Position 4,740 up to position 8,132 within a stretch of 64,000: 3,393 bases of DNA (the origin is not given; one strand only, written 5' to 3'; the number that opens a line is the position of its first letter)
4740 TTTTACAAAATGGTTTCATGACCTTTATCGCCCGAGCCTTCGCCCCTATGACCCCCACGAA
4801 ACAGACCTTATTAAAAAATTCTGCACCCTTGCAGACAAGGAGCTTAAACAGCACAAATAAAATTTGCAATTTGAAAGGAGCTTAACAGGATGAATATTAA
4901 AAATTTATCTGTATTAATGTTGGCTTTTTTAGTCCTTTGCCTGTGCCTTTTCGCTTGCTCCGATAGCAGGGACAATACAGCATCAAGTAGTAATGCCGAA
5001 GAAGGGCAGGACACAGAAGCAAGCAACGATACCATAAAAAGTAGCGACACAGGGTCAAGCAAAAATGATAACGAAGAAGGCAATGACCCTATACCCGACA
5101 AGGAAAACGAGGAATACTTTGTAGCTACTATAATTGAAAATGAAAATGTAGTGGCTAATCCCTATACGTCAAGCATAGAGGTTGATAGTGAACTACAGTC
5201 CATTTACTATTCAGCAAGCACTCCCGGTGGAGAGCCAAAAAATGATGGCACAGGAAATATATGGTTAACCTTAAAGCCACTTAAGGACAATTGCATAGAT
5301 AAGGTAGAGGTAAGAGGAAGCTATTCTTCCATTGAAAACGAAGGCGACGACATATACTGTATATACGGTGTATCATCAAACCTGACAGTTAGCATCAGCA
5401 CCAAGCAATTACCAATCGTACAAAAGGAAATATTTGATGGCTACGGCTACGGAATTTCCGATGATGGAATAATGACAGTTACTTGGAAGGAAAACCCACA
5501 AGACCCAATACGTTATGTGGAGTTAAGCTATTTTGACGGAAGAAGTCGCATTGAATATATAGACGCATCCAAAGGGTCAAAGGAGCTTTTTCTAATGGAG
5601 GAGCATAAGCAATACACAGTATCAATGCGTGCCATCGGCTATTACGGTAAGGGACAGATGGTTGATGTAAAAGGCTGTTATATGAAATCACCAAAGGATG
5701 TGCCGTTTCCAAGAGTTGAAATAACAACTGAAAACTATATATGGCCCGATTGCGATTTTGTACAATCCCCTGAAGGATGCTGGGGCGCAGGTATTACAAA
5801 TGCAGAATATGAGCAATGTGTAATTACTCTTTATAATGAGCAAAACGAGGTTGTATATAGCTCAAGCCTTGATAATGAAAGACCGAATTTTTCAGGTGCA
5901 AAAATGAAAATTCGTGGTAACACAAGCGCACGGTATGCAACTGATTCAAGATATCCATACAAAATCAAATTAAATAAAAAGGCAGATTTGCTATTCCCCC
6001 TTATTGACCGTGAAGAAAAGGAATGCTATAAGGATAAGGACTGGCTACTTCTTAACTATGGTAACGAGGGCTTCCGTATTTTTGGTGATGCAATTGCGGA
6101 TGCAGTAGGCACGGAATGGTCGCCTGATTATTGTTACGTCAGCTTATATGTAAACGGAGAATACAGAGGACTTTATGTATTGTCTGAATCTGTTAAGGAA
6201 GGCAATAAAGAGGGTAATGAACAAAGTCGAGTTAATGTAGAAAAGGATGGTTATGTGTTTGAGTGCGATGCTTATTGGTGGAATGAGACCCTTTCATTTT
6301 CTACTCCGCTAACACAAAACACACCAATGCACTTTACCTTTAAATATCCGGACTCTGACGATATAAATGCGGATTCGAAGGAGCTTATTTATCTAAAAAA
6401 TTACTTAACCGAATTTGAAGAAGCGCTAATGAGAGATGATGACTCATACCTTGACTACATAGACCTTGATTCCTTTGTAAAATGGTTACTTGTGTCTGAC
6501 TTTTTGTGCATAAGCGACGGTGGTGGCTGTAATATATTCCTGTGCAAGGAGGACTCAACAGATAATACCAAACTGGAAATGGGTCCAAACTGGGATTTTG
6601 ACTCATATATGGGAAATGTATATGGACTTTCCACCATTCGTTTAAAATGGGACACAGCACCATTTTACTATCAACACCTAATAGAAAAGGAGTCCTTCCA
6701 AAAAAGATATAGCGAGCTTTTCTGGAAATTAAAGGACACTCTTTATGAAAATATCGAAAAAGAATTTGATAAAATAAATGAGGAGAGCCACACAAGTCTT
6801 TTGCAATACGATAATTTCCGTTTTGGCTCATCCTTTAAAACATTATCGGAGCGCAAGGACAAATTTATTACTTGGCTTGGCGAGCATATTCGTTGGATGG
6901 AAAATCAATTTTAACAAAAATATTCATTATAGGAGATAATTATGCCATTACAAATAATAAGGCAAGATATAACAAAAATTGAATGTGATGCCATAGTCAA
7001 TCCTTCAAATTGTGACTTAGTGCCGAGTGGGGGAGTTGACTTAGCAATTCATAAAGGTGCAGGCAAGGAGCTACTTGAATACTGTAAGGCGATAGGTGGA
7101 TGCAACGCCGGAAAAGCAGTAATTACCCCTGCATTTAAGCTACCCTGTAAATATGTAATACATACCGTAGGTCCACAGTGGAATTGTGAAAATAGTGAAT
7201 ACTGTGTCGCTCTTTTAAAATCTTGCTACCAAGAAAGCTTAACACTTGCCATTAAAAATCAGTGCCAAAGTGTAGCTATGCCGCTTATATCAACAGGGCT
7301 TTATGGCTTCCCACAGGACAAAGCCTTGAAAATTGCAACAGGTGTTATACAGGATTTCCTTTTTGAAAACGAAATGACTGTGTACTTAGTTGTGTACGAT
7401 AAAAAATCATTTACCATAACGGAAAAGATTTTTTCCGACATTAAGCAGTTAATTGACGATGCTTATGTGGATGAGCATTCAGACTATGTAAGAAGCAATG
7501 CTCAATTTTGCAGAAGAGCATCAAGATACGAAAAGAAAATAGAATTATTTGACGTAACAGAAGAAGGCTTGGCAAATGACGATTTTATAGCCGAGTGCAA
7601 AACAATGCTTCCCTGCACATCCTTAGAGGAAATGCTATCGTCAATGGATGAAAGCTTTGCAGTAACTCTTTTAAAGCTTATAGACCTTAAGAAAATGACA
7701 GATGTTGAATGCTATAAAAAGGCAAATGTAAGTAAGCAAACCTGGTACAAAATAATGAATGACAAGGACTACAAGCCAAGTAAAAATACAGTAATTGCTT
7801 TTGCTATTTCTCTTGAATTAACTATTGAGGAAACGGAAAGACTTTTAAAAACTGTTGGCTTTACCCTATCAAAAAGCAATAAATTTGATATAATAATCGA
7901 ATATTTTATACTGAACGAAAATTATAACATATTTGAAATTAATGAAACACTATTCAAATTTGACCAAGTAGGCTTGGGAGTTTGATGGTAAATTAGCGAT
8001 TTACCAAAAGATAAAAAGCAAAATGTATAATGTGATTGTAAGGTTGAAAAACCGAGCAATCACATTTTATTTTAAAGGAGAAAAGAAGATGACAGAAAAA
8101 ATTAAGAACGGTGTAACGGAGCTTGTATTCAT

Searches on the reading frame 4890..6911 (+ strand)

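Call 9: search_protein_families(library=pfam, proteins=[window:4890-6911:+], max_evalue=0.001)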
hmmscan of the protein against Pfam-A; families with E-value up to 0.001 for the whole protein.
window:4890-6911:+ (674 aa): 1 family
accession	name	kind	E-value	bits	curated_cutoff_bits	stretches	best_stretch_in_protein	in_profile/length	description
PF08757.17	CotH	-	1.1e-23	84.7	23.8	1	340-649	2-299/322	CotH kinase protein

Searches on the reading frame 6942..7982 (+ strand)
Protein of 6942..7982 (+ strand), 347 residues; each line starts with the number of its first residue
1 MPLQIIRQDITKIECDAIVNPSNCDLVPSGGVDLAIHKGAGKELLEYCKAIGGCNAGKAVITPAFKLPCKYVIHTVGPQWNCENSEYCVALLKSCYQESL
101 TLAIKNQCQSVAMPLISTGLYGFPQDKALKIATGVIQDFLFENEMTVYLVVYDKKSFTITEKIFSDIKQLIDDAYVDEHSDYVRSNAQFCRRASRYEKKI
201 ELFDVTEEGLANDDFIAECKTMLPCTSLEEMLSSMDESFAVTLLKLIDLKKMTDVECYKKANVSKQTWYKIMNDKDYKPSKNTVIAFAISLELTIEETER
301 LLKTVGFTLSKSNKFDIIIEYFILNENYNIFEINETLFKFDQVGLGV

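Call 9: search_protein_families(library=pfam, proteins=[window:6942-7982:+], max_evalue=0.001)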
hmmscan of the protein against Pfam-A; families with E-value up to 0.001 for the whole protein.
window:6942-7982:+ (347 aa): 1 family
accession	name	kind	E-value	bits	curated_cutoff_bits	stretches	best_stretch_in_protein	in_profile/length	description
PF01661.27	Macro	-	7.8e-41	139.2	22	1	19-132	1-118/118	Macro domain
